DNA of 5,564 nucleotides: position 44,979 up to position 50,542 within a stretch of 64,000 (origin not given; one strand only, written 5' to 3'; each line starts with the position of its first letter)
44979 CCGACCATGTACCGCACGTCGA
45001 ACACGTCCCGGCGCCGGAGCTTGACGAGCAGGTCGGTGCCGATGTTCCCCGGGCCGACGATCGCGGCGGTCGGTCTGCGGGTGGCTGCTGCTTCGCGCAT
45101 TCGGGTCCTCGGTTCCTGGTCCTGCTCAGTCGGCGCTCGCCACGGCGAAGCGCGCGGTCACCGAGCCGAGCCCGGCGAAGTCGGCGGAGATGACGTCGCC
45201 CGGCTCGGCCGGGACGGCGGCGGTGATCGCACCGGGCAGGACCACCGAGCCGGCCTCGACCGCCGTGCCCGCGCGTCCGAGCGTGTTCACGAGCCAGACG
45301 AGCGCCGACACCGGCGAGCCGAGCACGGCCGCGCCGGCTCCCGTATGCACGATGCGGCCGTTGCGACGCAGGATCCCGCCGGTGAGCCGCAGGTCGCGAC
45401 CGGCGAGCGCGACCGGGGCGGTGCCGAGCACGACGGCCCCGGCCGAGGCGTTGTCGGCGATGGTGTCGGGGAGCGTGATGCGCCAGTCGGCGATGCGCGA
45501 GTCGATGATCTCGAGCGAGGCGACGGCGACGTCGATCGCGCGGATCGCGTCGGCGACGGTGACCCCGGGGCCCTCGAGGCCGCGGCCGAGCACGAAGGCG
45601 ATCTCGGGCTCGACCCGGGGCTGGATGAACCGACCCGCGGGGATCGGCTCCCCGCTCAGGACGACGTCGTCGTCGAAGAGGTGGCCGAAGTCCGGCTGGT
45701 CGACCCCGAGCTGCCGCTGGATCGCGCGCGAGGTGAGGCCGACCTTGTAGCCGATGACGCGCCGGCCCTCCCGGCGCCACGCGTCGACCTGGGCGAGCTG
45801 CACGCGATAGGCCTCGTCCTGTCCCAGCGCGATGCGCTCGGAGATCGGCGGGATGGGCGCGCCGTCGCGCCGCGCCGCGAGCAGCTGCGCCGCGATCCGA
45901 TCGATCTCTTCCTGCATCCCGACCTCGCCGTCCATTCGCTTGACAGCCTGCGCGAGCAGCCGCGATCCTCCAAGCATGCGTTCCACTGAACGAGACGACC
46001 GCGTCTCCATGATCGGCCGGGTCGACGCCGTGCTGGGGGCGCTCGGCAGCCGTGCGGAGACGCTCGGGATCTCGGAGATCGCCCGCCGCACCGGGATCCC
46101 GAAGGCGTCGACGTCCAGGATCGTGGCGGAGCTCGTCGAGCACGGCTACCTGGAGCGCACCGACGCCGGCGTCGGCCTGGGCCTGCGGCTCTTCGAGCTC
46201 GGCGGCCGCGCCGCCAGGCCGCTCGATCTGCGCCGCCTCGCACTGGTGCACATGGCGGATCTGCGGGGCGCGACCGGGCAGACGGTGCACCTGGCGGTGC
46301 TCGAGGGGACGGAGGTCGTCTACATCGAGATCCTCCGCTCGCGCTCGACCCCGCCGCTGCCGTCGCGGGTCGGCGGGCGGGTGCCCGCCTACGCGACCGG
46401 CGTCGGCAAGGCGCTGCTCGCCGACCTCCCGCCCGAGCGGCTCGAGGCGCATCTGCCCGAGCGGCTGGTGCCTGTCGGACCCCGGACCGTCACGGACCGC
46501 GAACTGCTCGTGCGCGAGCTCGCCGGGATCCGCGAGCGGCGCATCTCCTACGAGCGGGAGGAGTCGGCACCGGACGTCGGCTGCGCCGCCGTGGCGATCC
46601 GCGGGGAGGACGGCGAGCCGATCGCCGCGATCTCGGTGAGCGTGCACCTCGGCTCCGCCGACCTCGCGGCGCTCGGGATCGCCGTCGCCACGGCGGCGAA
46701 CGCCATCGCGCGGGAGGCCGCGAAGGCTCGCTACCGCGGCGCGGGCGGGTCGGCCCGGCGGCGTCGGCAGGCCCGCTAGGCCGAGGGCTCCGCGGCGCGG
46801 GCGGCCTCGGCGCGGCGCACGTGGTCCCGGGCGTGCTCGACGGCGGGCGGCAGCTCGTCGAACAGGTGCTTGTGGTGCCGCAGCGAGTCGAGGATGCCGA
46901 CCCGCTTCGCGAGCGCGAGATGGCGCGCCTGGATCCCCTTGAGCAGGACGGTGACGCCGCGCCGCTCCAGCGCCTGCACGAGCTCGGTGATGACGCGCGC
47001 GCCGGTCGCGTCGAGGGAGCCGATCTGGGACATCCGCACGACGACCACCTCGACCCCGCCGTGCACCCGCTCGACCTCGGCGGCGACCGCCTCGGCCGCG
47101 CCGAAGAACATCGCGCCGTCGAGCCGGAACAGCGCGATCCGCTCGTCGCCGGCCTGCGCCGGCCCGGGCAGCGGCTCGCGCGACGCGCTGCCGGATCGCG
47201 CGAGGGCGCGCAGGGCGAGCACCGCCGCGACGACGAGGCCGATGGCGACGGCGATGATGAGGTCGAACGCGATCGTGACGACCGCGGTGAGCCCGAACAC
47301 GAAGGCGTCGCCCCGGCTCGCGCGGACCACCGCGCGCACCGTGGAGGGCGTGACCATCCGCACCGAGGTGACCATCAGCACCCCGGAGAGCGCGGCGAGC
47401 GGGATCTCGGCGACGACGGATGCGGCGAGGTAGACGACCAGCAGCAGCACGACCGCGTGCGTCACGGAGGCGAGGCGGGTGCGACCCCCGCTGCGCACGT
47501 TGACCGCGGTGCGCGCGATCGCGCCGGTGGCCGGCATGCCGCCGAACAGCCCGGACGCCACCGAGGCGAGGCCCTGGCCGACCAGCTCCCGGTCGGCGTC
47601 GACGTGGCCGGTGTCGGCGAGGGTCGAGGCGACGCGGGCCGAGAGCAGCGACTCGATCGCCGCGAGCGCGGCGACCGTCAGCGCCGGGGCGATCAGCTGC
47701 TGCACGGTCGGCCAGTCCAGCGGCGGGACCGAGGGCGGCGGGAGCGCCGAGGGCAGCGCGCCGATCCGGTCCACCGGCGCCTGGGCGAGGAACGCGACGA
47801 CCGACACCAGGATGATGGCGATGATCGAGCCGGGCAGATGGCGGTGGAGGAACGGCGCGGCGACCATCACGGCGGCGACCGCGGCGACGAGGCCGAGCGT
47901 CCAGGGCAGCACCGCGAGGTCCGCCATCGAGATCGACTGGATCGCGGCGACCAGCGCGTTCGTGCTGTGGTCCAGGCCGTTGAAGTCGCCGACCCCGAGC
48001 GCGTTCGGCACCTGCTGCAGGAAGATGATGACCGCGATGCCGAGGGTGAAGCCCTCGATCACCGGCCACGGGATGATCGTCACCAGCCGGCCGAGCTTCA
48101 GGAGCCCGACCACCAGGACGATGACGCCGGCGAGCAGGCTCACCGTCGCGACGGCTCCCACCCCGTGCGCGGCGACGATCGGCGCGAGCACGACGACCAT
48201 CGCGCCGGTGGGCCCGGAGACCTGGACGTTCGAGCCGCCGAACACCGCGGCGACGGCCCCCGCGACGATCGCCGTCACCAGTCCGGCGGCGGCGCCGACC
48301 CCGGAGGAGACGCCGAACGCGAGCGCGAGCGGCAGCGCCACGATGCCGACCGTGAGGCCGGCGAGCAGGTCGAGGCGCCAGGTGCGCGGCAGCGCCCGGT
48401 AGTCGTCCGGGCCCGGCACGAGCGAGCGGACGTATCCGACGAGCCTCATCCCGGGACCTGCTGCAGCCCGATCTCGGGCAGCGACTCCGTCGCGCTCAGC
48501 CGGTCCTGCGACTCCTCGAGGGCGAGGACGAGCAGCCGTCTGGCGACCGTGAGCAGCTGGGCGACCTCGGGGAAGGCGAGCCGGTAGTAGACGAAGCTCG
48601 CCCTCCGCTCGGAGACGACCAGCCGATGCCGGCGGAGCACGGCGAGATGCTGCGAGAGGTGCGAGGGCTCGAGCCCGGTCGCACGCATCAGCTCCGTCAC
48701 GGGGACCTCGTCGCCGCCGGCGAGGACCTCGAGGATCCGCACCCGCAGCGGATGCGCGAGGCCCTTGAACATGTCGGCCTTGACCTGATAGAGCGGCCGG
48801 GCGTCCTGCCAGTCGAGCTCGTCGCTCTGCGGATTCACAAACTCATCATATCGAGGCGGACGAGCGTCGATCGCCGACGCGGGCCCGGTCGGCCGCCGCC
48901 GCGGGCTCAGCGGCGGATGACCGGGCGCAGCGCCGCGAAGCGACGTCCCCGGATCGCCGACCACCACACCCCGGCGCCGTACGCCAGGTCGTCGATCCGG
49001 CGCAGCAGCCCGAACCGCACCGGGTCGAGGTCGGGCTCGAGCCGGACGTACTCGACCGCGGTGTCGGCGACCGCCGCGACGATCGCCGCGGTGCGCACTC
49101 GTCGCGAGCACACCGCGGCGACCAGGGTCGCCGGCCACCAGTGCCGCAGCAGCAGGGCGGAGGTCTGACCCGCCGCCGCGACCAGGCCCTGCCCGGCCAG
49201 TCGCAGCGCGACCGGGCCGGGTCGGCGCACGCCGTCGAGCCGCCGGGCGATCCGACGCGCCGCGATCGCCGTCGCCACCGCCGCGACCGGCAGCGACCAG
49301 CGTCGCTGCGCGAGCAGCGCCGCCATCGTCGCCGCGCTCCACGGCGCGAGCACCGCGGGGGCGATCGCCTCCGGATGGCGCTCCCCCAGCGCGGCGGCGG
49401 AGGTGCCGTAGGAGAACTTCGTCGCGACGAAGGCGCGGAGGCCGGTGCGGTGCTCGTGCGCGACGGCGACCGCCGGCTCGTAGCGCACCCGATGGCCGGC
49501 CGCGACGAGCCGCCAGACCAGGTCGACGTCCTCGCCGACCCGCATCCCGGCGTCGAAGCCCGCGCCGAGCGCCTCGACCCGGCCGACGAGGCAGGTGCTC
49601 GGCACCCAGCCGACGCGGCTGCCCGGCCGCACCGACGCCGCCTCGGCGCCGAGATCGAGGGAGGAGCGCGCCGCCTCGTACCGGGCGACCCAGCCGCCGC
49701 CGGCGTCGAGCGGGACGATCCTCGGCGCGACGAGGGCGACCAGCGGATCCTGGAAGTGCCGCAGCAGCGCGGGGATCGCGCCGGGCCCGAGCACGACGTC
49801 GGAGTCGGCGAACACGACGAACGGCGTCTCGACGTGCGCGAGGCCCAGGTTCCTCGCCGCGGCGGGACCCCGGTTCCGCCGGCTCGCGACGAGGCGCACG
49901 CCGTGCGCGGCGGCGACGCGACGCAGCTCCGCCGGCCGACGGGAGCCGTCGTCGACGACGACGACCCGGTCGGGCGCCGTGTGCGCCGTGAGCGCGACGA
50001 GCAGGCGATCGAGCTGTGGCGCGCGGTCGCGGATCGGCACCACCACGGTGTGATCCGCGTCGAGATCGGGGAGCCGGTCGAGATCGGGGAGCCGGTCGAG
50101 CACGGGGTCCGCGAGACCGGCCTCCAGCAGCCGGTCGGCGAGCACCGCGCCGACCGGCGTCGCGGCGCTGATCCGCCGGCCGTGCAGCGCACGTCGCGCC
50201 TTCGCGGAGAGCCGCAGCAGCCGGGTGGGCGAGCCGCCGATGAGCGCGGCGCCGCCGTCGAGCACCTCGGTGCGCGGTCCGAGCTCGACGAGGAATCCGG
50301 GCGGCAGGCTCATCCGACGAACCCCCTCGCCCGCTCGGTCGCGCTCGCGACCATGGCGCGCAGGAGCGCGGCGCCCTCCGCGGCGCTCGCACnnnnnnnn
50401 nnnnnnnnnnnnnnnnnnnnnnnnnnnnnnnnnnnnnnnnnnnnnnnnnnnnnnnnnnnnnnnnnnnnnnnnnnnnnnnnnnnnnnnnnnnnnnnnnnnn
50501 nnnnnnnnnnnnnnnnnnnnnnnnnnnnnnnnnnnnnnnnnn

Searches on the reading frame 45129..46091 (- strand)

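Call 9: search_protein_families(library=ncbifam, proteins=[window:45129-46091:-])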
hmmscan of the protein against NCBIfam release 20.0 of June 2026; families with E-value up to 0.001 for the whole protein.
window:45129-46091:- (321 aa): 4 families
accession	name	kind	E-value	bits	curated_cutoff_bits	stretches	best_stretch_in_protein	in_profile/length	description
TIGR03220.1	catechol_dmpE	equivalog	3.6e-77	259.2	408.8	1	63-315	2-255/255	2-oxopent-4-enoate hydratase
TIGR02312.1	HpaH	equivalog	1.6e-69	234.4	351.5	1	60-315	4-266/267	2-oxo-hept-4-ene-1,7-dioate hydratase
NF008461.0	PRK11342.1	equivalog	4e-67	226.3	350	1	60-319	3-263/269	2-keto-4-pentenoate hydratase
TIGR03218.1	catechol_dmpH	equivalog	4.2e-63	213.2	350.55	1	60-315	7-263/263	2-oxo-3-hexenedioate decarboxylase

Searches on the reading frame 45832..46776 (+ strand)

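Call 9: search_protein_families(library=ncbifam, proteins=[window:45832-46776:+])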
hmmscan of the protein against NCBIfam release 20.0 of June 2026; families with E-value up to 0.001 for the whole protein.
window:45832-46776:+ (315 aa): 6 families
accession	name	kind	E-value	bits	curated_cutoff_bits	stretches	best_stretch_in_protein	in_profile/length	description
TIGR02431.1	pcaR_pcaU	subfamily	2.6e-34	118.6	284.75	1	57-286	4-234/248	beta-ketoadipate pathway transcriptional regulators, PcaR/PcaU/PobR family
NF011671.1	PRK15090.1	equivalog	3e-32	111.8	275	1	51-271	3-225/256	DNA-binding transcriptional regulator KdgR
NF045644.1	TransRegBhcR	equivalog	4.5e-32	111.4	350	1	46-296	10-265/267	HTH-type transcriptional regulator BhcR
NF008601.2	PRK11569.1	equivalog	1.9e-21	76.5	380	1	55-296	23-272/276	glyoxylate bypass operon transcriptional repressor IclR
NF007548.0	PRK10163.1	equivalog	6.5e-17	61.5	406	1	63-271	26-237/271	HTH-type transcriptional repressor AllR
NF007339.0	PRK09834.1-1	equivalog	1.1e-05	24.9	299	1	52-297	14-267/271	DNA-binding transcriptional regulator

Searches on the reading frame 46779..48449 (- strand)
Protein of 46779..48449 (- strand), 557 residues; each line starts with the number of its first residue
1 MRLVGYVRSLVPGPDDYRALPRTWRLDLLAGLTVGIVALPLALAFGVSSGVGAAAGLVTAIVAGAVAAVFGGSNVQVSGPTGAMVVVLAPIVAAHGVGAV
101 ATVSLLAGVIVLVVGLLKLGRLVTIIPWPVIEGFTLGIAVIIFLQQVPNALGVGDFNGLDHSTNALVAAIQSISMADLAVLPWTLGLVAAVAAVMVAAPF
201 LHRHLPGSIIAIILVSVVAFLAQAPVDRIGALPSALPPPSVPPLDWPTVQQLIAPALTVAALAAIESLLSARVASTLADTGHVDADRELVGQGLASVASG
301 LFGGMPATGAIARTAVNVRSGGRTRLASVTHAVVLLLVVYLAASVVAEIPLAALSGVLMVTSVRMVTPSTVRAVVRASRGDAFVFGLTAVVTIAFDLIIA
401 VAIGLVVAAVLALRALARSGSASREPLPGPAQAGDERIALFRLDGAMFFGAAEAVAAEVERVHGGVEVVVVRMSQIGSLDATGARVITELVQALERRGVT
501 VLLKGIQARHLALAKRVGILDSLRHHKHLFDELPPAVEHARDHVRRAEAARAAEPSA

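Call 9: search_protein_families(library=ncbifam, proteins=[window:46779-48449:-])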
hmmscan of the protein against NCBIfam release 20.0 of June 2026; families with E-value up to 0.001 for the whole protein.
window:46779-48449:- (557 aa): 5 families
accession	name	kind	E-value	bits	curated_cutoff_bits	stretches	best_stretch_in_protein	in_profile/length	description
NF008660.1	PRK11660.1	equivalog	6.5e-96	321.9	614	2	244-541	273-566/572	C4-dicarboxylic acid transporter DauA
TIGR00815.1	sulP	subfamily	7.1e-79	265.7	380.45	1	24-532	14-561/565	sulfate permease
NF050096.1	BicarbTportBicA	equivalog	1.3e-78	265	880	2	24-417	12-409/547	bicarbonate transporter BicA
NF002134.0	PRK00971.1-4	equivalog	7.2e-06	25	557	1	433-505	324-396/429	glutaminase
TIGR00377.1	ant_ant_sig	superfamily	0.00031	20.6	53.45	1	440-526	15-103/108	anti-sigma factor antagonist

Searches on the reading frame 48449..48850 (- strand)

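Call 11: search_protein_families(library=pfam, proteins=[window:48449-48850:-])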
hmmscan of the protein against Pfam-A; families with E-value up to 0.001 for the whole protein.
window:48449-48850:- (134 aa): 4 families
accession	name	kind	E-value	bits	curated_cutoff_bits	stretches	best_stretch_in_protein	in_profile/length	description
PF12840.13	HTH_20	-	2.6e-10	40.6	27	1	31-80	1-50/51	Helix-turn-helix domain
PF01022.26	HTH_5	-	1.2e-09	38.3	22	1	34-78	2-45/47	Bacterial regulatory protein, arsR family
PF09339.16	HTH_IclR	-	3.9e-06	27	22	1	37-80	6-50/52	IclR helix-turn-helix domain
PF12802.13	MarR_2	-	1.5e-05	25.5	27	1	36-82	7-54/61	MarR family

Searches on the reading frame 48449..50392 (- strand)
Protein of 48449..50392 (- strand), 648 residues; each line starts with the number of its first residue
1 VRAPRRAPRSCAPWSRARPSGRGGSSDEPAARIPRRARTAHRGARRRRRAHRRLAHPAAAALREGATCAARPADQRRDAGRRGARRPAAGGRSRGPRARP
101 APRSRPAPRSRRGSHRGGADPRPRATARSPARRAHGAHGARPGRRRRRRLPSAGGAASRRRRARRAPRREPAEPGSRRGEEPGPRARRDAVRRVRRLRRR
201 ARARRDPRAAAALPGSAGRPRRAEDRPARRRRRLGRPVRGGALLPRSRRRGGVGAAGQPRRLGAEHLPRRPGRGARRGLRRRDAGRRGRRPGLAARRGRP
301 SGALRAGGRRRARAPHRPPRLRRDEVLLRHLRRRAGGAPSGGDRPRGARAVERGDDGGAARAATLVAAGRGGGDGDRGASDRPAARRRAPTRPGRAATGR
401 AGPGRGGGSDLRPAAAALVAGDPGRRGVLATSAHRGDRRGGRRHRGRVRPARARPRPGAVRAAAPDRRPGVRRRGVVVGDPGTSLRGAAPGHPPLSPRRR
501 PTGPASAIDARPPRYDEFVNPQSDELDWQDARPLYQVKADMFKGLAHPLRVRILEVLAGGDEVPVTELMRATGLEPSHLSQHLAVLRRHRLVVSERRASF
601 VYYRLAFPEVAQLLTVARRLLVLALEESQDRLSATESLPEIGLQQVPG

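Call 9: search_protein_families(library=ncbifam, proteins=[window:48449-50392:-])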
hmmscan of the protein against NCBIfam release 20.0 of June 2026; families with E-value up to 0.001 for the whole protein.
window:48449-50392:- (648 aa): 8 families
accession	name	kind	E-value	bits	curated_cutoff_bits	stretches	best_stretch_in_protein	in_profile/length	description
NF033788.1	HTH_metalloreg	subfamily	3.1e-22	78.2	55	1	539-614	2-77/77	metalloregulator ArsR/SmtB family transcription factor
NF033789.1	repress_SdpR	subfamily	8.8e-10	38.4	100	1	541-610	1-69/79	autorepressor SdpR family transcription factor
NF040642.1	sulf_sens_BigR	equivalog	1.5e-09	37.8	155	1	539-615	11-86/95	sulfite-sensing transcriptional repressor BigR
NF045707.1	Dbac_1936_reg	equivalog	4.8e-08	32.9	115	1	535-620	4-88/99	ArsR/SmtB-type metalloregulator TsoR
NF041413.1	ArsR_Rv2640c_fam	equivalog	1.7e-07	31.6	155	1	542-614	36-110/118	Rv2640c family ArsR-like transcriptional regulator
NF047906.1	CdPbTransRegCmtR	equivalog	2.1e-07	30.8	150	1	541-627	14-98/104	Cd(II)/Pb(II)-sensing metalloregulatory transcriptional regulator CmtR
NF007528.0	PRK10141.1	subfamily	1.4e-06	28.1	97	1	540-606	8-74/117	metalloregulator ArsR/SmtB family transcription factor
NF052532.1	TransRegPagRBaca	equivalog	2e-05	24.6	170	1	538-615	17-93/99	transcriptional repressor PagR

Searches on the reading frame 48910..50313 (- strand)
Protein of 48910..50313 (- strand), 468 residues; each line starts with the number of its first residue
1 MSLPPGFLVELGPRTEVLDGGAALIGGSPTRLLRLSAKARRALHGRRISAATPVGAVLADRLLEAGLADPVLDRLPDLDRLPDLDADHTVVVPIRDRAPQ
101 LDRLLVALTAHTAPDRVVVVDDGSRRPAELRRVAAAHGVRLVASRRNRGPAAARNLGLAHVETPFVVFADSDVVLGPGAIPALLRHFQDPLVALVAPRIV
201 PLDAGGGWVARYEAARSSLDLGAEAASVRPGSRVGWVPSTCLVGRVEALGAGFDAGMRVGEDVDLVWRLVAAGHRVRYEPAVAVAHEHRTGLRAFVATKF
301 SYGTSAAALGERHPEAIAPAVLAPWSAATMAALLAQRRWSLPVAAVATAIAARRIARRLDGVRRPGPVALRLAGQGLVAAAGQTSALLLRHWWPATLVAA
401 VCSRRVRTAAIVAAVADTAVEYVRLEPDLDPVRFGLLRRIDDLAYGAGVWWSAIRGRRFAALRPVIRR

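Call 11: search_protein_families(library=pfam, proteins=[window:48910-50313:-])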
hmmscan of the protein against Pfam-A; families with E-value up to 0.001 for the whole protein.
window:48910-50313:- (468 aa): 5 families
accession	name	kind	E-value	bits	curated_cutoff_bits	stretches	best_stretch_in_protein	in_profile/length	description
PF00535.33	Glycos_transf_2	-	4.2e-20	72.8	23.3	1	89-207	1-124/168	Glycosyl transferase family 2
PF13641.12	Glyco_tranf_2_3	-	1.9e-17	64.5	27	1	89-297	4-222/230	Glycosyltransferase like family 2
PF13632.12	Glyco_trans_2_3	-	7.9e-10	39.3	27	1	166-305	2-142/198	Glycosyl transferase family group 2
PF10111.15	Glyco_tranf_2_2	-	1.5e-05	25.1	27.3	1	90-183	2-102/276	Glycosyltransferase like family 2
PF13506.12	Glyco_transf_21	-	5.6e-05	23.1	21.7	1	157-294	25-164/174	Glycosyl transferase family 21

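Call 37: search_protein_families(library=ncbifam, proteins=[window:48910-50313:-], max_evalue=0.00001)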
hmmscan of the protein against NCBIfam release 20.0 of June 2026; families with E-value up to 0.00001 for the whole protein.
window:48910-50313:- (468 aa): 4 families
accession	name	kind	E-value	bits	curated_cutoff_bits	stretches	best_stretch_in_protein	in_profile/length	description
TIGR03965.1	mycofact_glyco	equivalog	2.2e-126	422.5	280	1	9-467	1-466/467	mycofactocin biosynthesis glycosyltransferase MftF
NF041875.1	EPS_EpsD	equivalog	1.4e-23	83.8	370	1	90-358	3-280/325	exopolysaccharide biosynthesis glycosyltransferase EpsD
TIGR03937.1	PgaC_IcaA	equivalog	6.3e-10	38.6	422.3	1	89-281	48-245/407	poly-beta-1,6-N-acetyl-D-glucosamine synthase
TIGR04283.1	glyco_like_mftF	equivalog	2.3e-06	27.4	182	0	89-187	2-97/221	TIGR04283 family arsenosugar biosynthesis glycosyltransferase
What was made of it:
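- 48907..50313 (-): mftF. TIGR03965, 422.5 bits (call 37).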
